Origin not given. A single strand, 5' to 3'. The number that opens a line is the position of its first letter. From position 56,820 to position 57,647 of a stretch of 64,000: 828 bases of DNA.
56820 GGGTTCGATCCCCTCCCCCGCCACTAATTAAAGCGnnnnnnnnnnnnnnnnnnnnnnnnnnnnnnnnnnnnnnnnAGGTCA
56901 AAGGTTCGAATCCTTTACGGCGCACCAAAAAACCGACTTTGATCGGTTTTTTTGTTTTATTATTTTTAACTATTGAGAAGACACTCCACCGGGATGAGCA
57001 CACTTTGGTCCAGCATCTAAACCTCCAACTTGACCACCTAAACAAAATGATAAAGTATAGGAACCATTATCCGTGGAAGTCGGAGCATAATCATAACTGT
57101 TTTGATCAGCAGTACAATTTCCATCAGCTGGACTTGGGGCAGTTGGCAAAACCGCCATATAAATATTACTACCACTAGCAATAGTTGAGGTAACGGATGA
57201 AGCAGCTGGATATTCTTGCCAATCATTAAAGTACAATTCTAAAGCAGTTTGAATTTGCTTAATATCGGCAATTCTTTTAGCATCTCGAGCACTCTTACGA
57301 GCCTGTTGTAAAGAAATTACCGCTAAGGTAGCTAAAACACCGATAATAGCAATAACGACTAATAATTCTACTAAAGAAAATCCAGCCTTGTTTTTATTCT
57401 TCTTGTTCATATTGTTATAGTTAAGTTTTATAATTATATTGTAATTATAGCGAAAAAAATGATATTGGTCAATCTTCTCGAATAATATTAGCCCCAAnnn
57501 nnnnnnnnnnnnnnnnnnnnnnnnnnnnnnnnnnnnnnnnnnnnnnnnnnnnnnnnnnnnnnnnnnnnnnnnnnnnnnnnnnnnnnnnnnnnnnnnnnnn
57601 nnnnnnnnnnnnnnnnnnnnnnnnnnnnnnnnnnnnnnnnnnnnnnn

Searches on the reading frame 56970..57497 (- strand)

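Call 73: search_protein_families(library=pfam, proteins=[window:56970-57497:-], max_evalue=0.001)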
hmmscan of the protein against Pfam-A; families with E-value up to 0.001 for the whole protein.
window:56970-57497:- (175 aa): 1 family
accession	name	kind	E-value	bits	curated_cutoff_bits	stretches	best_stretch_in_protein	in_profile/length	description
PF07963.17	N_methyl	-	4.2e-09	36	21.2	1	35-59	2-26/27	Prokaryotic N-terminal methylation motif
